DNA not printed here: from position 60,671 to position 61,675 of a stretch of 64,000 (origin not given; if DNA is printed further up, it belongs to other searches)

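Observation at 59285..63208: Unusual nonulosonic-acid module: WbqC-PseG-GNAT tri-domain fusion plus a second PseG-like paralog and a methyltransferase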

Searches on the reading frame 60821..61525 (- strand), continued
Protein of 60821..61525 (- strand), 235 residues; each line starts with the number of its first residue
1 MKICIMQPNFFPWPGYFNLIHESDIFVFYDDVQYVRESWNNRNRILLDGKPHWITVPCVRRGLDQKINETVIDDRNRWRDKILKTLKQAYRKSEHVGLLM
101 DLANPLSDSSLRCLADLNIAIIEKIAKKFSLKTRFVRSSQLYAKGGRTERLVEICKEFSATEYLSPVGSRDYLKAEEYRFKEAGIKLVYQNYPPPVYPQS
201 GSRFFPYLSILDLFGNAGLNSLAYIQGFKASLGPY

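Call 47: search_protein_families(library=pfam, proteins=[L046:2049-3878:-, L046:4254-6023:-, L046:6039-6482:-, L046:7248-8261:+, L046:8262-9281:+, L046:9373-9990:+, L046:10693-11751:+, L046:11862-13286:+, L046:13365-14321:-, L046:14427-15668:-], max_evalue=0.0001)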
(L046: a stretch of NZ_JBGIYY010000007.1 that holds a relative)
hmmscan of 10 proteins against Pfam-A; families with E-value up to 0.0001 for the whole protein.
L046:2049-3878:- (609 aa): 6 families
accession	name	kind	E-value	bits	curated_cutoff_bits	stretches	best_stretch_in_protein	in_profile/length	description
PF04546.19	Sigma70_ner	-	4e-69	233.2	29.7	1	136-344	1-210/210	Sigma-70, non-essential region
PF03979.19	Sigma70_r1_1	-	1.3e-29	102.4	22.5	1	3-78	2-76/81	Sigma-70 factor, region 1.1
PF04539.22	Sigma70_r3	-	4e-29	101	25.3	1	454-530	1-77/78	Sigma-70 region 3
PF04542.20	Sigma70_r2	-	6.3e-24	84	24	1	375-445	1-71/71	Sigma-70 region 2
PF04545.22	Sigma70_r4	-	7.4e-19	67.5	24.1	1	543-596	1-50/50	Sigma-70, region 4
PF00140.25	Sigma70_r1_2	-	3.3e-13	49.8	22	1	95-125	1-31/34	Sigma-70 factor, region 1.2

L046:4254-6023:- (589 aa): 8 families
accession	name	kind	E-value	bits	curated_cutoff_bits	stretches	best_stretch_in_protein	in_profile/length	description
PF08275.17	DNAG_N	-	4.6e-42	143.6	26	1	128-255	1-128/128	DNA primase catalytic core, N-terminal domain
PF01807.25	Zn_ribbon_DnaG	-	1.6e-41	140.5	24.9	1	6-100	2-96/98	CHC2 zinc finger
PF08278.16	DnaG_DnaB_bind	-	2.5e-21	76.7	29.1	1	459-583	1-123/124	DNA primase DnaG DnaB-binding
PF13155.12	Toprim_2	-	1.6e-17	64.1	22.1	1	266-351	2-86/88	Toprim-like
PF13662.12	Toprim_4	-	9.5e-16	58.2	25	1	263-327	2-73/85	Toprim domain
PF01751.28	Toprim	-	1.7e-15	57.4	23.1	1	264-337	2-90/96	Toprim domain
PF10410.14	DnaB_bind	-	6.2e-08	33.2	20.6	1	373-418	2-47/56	DnaB-helicase binding domain of primase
PF13362.12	Toprim_3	-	1.7e-06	28.9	27.2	1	264-359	2-95/95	Toprim domain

L046:6039-6482:- (147 aa): 1 family
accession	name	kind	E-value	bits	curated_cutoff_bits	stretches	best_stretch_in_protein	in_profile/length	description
PF09424.15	YqeY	-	3.1e-52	176.9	27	1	5-146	2-143/143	Yqey-like protein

L046:7248-8261:+ (337 aa): 2 families
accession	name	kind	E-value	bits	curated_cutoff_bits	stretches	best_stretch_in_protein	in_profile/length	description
PF00814.31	TsaD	-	2.5e-99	332.7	24.8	1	24-307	2-264/264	tRNA N6-adenosine threonylcarbamoyltransferase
PF22521.2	HypF_C_2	-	9.3e-08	32.6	27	1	220-302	155-236/241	Carbamoyltransferase, Kae1-like Domain, second subdomain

L046:8262-9281:+ (339 aa): 0 families

L046:9373-9990:+ (205 aa): 5 families
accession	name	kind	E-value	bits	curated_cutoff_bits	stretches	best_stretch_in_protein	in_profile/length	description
PF08242.18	Methyltransf_12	-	1.3e-10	42.3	30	1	50-127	2-79/98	Methyltransferase domain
PF13649.12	Methyltransf_25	-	4.9e-08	34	27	1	48-129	1-86/97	Methyltransferase domain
PF13847.12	Methyltransf_31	-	1e-07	32.2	27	1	46-132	5-97/145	Methyltransferase domain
PF08241.18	Methyltransf_11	-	2.5e-06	28.4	21.2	1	50-132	2-83/95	Methyltransferase domain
PF13489.12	Methyltransf_23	-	5.6e-05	23.4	27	0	39-121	17-93/164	Methyltransferase domain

L046:10693-11751:+ (352 aa): 2 families
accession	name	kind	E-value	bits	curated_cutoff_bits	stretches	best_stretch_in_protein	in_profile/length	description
PF03102.20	NeuB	-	3.5e-90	302.1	22.1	1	37-277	1-239/241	NeuB family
PF08666.17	SAF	-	9.9e-12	45.7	21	1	292-349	1-62/63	SAF domain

L046:11862-13286:+ (474 aa): 5 families
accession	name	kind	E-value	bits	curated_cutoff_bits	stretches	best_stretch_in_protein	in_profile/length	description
PF13450.12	NAD_binding_8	-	5.8e-10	39.7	21.9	1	7-59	1-51/68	NAD(P)-binding Rossmann-like domain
PF07992.20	Pyr_redox_2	-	3e-09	37.2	26.1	0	230-291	187-250/291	Pyridine nucleotide-disulphide oxidoreductase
PF01266.30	DAO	-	3.5e-08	33.8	27.9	0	230-315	153-236/353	FAD dependent oxidoreductase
PF12831.13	FAD_oxidored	-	6.3e-06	26.2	27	1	5-55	2-50/416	FAD dependent oxidoreductase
PF03486.20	HI0933_like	-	9.1e-05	22.5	50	0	5-49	3-45/244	HI0933-like protein Rossmann domain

L046:13365-14321:- (318 aa): 0 families

L046:14427-15668:- (413 aa): 2 families
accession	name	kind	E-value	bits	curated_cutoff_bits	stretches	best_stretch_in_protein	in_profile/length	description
PF13679.12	Methyltransf_32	-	1.7e-18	67.4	27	1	123-243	2-139/143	Methyltransferase domain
PF05206.20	TRM13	-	1.7e-05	25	26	0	377-411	222-256/257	Methyltransferase TRM13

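Call 48: search_protein_families(library=pfam, proteins=[L008:16-1038:+, L008:1079-2074:+, L008:2074-3237:+, L008:3234-3968:+, L008:3989-4615:+, L008:4588-5658:+, L008:5662-6258:+, L008:6974-8038:+, L008:8180-8560:+, L008:8616-10088:+], max_evalue=0.0001)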
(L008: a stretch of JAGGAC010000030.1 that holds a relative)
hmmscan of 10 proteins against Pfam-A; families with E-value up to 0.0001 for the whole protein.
L008:16-1038:+ (340 aa): 1 family
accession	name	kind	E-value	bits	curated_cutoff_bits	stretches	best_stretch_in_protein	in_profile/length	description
PF01973.23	MptE-like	-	2.1e-10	41.1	34.6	1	23-103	94-169/171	6-hydroxymethylpterin diphosphokinase MptE-like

L008:1079-2074:+ (331 aa): 10 families
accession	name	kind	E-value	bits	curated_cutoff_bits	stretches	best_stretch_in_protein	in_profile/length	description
PF02719.21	Polysacc_synt_2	-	1.4e-104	349.8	20.2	1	11-284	1-292/293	Polysaccharide biosynthesis protein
PF01370.27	Epimerase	-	1.2e-21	77.7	20.9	1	11-206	1-212/240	NAD dependent epimerase/dehydratase family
PF01073.25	3Beta_HSD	-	6.1e-17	62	22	1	12-135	1-122/280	3-beta hydroxysteroid dehydrogenase/isomerase family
PF16363.11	GDP_Man_Dehyd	-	8.5e-13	48.9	27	1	12-131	1-131/332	GDP-mannose 4,6 dehydratase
PF04321.23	RmlD_sub_bind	-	7.2e-12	45.4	27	1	10-198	2-177/287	RmlD substrate binding domain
PF13460.12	NAD_binding_10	-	9.2e-11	42.4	27.2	1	15-134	1-103/184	NAD(P)H-binding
PF00106.31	adh_short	-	1.3e-06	28.5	26.6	1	9-153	1-163/195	short chain dehydrogenase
PF05368.20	NmrA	-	2.1e-06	28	27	1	8-125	2-103/298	NmrA-like family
PF08659.16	KR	-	6.9e-05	23.3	22.6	0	11-88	3-91/180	KR domain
PF07993.18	NAD_binding_4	-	8e-05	22.4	20.1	0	70-134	80-141/258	Male sterility protein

L008:2074-3237:+ (387 aa): 2 families
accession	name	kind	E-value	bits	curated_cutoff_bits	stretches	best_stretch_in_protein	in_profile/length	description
PF01041.23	DegT_DnrJ_EryC1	-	4.9e-106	355.4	19.8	1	11-382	3-359/360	DegT/DnrJ/EryC1/StrS aminotransferase family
PF00155.27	Aminotran_1_2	-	8.8e-06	25.6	19.7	0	34-131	44-151/361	Aminotransferase class I and II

L008:3234-3968:+ (244 aa): 2 families
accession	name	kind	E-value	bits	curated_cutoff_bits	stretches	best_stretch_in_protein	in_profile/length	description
PF02348.25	CTP_transf_3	-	6.3e-33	114.8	22.6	1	4-204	1-205/217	Cytidylyltransferase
PF12804.13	NTP_transf_3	-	1.8e-07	31.9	27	1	18-115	15-110/160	MobA-like NTP transferase domain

L008:3989-4615:+ (208 aa): 0 families

L008:4588-5658:+ (356 aa): 1 family
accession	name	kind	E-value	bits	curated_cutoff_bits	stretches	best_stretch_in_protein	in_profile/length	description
PF04101.22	Glyco_tran_28_C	-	7.4e-07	29.8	22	1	220-311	33-128/166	Glycosyltransferase family 28 C-terminal domain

L008:5662-6258:+ (198 aa): 5 families
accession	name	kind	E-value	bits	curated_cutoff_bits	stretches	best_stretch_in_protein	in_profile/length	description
PF13649.12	Methyltransf_25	-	4.1e-09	37.5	27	1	47-119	1-72/97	Methyltransferase domain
PF08241.18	Methyltransf_11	-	6.3e-09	36.8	21.2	1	49-125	2-82/95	Methyltransferase domain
PF08242.18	Methyltransf_12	-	7.5e-09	36.7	30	1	48-125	1-87/98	Methyltransferase domain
PF13847.12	Methyltransf_31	-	5.8e-08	33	27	1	44-125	4-96/145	Methyltransferase domain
PF13489.12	Methyltransf_23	-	1.3e-07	31.9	27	1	36-114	13-93/164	Methyltransferase domain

L008:6974-8038:+ (354 aa): 2 families
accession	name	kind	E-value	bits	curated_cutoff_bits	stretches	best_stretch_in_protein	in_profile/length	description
PF03102.20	NeuB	-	6.3e-88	294.7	22.1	1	37-277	1-239/241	NeuB family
PF08666.17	SAF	-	1.3e-12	48.5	21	1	292-348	1-61/63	SAF domain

L008:8180-8560:+ (126 aa): 1 family
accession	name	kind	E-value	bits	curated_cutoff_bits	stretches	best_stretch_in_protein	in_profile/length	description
PF03646.20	FlaG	-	1.7e-22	79.9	23.8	1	34-124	11-101/101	FlaG protein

L008:8616-10088:+ (490 aa): 2 families
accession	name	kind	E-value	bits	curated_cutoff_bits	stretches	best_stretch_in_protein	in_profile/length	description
PF07195.17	FliD_C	-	1.7e-43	149.2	25.4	1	225-478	2-236/236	Flagellar hook-associated protein 2 C-terminus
PF02465.23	FliD_N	-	7.9e-23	81.4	24.8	1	12-106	1-95/97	Flagellar hook-associated protein 2 N-terminus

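Call 52: search_solved_structures(query=A1, max_evalue=10, show_alignments=2)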
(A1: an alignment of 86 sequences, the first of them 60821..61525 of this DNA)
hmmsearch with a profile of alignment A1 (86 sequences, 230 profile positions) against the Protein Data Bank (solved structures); distinct sequences matched with E-value up to 10: 1.
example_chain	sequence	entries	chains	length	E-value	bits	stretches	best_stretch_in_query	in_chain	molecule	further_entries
2fzf_A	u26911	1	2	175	0.18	14.5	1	61-173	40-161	hypothetical protein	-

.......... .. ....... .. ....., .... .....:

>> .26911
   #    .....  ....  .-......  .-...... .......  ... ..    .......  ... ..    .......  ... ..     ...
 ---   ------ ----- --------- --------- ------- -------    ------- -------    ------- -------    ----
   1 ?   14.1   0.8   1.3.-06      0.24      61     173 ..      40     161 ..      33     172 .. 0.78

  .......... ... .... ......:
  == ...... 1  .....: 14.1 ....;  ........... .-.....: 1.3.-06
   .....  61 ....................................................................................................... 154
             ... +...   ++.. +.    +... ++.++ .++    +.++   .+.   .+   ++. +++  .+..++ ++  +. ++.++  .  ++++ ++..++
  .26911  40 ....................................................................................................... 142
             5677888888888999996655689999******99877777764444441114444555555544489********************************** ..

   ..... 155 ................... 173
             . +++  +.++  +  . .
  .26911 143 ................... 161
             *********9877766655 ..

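Call 57: search_protein_families(library=ncbifam, proteins=[L008:3989-4615:+, L008:4588-5658:+, L046:8262-9281:+, L008:6974-8038:+, L046:10693-11751:+], max_evalue=0.00001)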
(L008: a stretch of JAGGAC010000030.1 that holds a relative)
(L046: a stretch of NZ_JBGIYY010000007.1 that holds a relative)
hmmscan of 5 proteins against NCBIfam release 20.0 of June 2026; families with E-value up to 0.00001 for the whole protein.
L008:3989-4615:+ (208 aa): 1 family
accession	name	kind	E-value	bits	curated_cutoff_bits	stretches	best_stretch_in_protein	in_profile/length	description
TIGR03587.1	Pse_Me-ase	hypoth_equivalog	2.4e-87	292.3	112.05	1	4-206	1-203/204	pseudaminic acid biosynthesis-associated methylase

L008:4588-5658:+ (356 aa): 2 families
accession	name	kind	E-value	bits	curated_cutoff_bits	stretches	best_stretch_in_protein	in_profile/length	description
TIGR03590.1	PseG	equivalog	2e-89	299.9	153.55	1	10-296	1-279/280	UDP-2,4-diacetamido-2,4,6-trideoxy-beta-L-altropyranose hydrolase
TIGR01133.1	murG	equivalog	8.4e-09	34.9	250.25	1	171-306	164-306/353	undecaprenyldiphospho-muramoylpentapeptide beta-N-acetylglucosaminyltransferase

L046:8262-9281:+ (339 aa): 1 family
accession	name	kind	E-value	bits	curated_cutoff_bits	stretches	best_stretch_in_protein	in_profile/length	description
TIGR03590.1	PseG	equivalog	9.6e-24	84.4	153.55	1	14-273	5-279/280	UDP-2,4-diacetamido-2,4,6-trideoxy-beta-L-altropyranose hydrolase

L008:6974-8038:+ (354 aa): 2 families
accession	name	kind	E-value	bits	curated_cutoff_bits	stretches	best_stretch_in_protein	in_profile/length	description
TIGR03586.1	PseI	equivalog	1.1e-150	501.4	340.25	1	17-344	2-327/327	pseudaminic acid synthase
TIGR03569.1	NeuB_NnaB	equivalog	4.5e-87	292.2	399.65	1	18-342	2-327/329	N-acetylneuraminate synthase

L046:10693-11751:+ (352 aa): 2 families
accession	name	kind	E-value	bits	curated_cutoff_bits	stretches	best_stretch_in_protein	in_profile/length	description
TIGR03586.1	PseI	equivalog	8.8e-146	485.2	340.25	1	17-344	2-327/327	pseudaminic acid synthase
TIGR03569.1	NeuB_NnaB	equivalog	1.1e-91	307.3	399.65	1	17-342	1-327/329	N-acetylneuraminate synthase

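Call 67: fold_search(model_id=the predicted structure, library=viral)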
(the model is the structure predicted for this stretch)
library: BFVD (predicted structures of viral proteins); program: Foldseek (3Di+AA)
matches with E <= 10: 300; with E <= 0.001: 5
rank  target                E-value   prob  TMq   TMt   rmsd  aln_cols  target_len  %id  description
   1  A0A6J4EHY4            1.2e-13  1.00  0.79  0.78   4.6       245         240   22  (no name in the UniProt tables at hand)
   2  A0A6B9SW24            1.0e-12  1.00  0.74  0.71   3.6       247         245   22  (no name in the UniProt tables at hand)
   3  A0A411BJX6            2.4e-08  1.00  0.75  0.74   3.9       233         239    9  (no name in the UniProt tables at hand)
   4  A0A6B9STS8            6.3e-08  1.00  0.63  0.60   5.7       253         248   19  (no name in the UniProt tables at hand)
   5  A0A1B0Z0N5            6.1e-07  1.00  0.55  0.58   7.5       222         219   12  (no name in the UniProt tables at hand)
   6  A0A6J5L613            5.3e-02  0.20  0.25  0.28  14.1       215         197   11  Uncharacterized protein [uncultured Caudovirales phage]
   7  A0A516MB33            1.7e-01  0.21  0.27  0.26  13.2       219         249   13  (no name in the UniProt tables at hand)
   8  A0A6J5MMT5            2.4e-01  0.04  0.14  0.14  21.1       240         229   10  DnaC DNA replication protein [uncultured Caudovirales phage]
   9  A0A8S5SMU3            2.9e-01  0.03  0.13  0.07  27.4       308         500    9  Glycosyl transferase family 8 [Podoviridae sp. ctIKM86]
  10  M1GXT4                3.1e-01  0.10  0.18  0.12  10.7       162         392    6  (no name in the UniProt tables at hand)
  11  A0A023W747            3.3e-01  0.23  0.18  0.19   6.4        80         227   16  Nucleoside deoxyribosyltransferase [Mycobacterium phage ZoeJ]
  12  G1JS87                3.3e-01  0.21  0.18  0.29   6.2        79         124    9  (no name in the UniProt tables at hand)
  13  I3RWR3                3.3e-01  0.13  0.20  0.26  11.2       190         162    8  NS1 protein (Fragment) [Eastern equine encephalitis virus]
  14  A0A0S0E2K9            3.5e-01  0.08  0.15  0.18  18.0       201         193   12  Polymerase protein (Fragment) [Simian foamy virus type 1]
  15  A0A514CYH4            3.8e-01  0.21  0.19  0.24   6.1        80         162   15  (no name in the UniProt tables at hand)
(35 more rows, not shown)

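Call 68: search_dna_similar(query=window:60821-61525:-, collection=phages, mode=protein, max_evalue=0.001, max_rows=15)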
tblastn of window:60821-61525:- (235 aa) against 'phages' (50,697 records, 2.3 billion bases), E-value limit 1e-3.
Records with a match: 5; places in all: 5; records where one place covers at least 80% of the query: 1.
Best place of each record, by identity: <60% 5.
By first word of the organism name: Vibrio 3; Bacteriophage 1; Ralstonia 1.
By host as written in the record: - 1; Ralstonia solanacearum 1; Vibrio harveyi 1; Vibrio natiegens 1; Vibrio parahaemolyticus 1.
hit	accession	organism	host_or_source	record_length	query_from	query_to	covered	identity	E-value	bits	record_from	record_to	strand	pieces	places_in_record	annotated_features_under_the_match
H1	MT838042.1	Bacteriophage sp.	human fecal samples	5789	1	214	91%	32.6%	1e-25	110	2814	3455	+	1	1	record has no annotation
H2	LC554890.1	Ralstonia phage RP13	Ralstonia solanacearum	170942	3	185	78%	25.5%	3e-5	50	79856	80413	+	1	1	WbqC family protein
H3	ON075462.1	Vibrio phage V-YDF132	Vibrio harveyi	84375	1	125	53%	32.6%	8e-8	58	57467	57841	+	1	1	hypothetical protein | N-acetyl-alpha-D-glucosaminyl L-malate deacetylase 1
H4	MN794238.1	Vibrio phage VH2_2019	Vibrio natiegens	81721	1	94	40%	35.8%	2e-6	54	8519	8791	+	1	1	hypothetical protein | bshB1: N-acetyl-alpha-D-glucosaminyl L-malate deacetylase 1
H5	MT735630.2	Vibrio phage vB_VpS_PG28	Vibrio parahaemolyticus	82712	1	57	24%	43.9%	6e-6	52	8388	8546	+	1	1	hypothetical protein | N-acetyl-alpha-D-glucosaminyl L-malate deacetylase 1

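Call 69: search_dna_similar(query=window:60821-61525:-, collection=plasmids, mode=protein, max_evalue=0.001, max_rows=15)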
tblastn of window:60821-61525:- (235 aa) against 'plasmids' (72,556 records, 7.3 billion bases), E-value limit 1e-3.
Records with a match: 90; places in all: 90; records where one place covers at least 80% of the query: 71.
Best place of each record, by identity: <60% 90.
By first word of the organism name: Bacillus 28; Rhizobium 20; Streptomyces 10; Aliiroseovarius 8; Neorhizobium 3; Cupriavidus 2; Azospirillum 2; Ralstonia 2; Solidesulfovibrio 1; Natrinema 1; and 13 more.
By predicted mobility (MOB-suite, as given by PLSDB): non-mobilizable 76; conjugative 9; mobilizable 5.
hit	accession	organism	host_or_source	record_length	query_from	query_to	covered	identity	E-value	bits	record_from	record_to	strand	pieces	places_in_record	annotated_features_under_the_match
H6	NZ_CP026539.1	Solidesulfovibrio carbinolicus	-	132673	1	227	97%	39.2%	1e-39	152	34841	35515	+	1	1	WbqC family protein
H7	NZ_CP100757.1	Natrinema gelatinilyticum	marine sediment,sediment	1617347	1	223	95%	37.2%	1e-34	137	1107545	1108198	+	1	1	record has no annotation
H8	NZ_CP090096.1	Neorhizobium galegae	Galega,Cell culture,Plant nodule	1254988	2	229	97%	35.7%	5e-32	130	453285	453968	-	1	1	record has no annotation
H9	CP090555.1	Neorhizobium galegae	Galega,Cell culture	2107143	2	229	97%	35.3%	2e-30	125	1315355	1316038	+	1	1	WbqC family protein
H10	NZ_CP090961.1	Mariluticola halotolerans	sea sediment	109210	1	217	92%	36.7%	4e-34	135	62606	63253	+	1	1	WbqC family protein | hypothetical protein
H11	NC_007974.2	Cupriavidus metallidurans CH34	-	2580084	1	214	91%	36.9%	2e-28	119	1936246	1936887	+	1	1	none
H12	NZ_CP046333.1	Cupriavidus metallidurans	sedimentation pond in a zinc factory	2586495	1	214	91%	36.9%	2e-28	119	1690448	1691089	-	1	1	none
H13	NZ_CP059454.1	Azospirillum brasilense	Prokaryotes,soil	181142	1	234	100%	32.8%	4e-29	121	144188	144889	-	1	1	WbqC family protein | glycosyltransferase family 2 protein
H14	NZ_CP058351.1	Peteryoungia desertarenae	Pure culture,Saline Desert Soil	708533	3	229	97%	33.5%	6e-26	112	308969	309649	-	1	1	WbqC family protein | glycosyltransferase family 2 protein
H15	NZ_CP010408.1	Streptomyces vietnamensis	soil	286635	1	225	96%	33.8%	5e-29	121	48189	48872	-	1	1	WbqC family protein | UDP-galactopyranose mutase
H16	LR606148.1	Rhizobium sp. Q54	paddy soil contaminated with arsenic ...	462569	2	221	94%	34.1%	3e-28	119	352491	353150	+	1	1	WbqC-like protein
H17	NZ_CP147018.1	Bernardetia sp. Wsw4-3y2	Red alga,Red algae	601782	1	228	97%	32.0%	5e-27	115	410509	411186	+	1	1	WbqC family protein | DegT/DnrJ/EryC1/StrS family aminotransferase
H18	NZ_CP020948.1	Rhizobium sp. CIAT894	-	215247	1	235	100%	30.5%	2e-18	91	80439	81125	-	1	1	WbqC family protein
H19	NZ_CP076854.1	Rhizobium sp. WYJ-E13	Curcuma wenyujin Y.H. Chen et C. ...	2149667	4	219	92%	32.9%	3e-24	107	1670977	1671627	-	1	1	none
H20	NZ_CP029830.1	Azospirillum ramasamyi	single cell,Cow dung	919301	1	222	94%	31.8%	2e-23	105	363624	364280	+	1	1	WbqC family protein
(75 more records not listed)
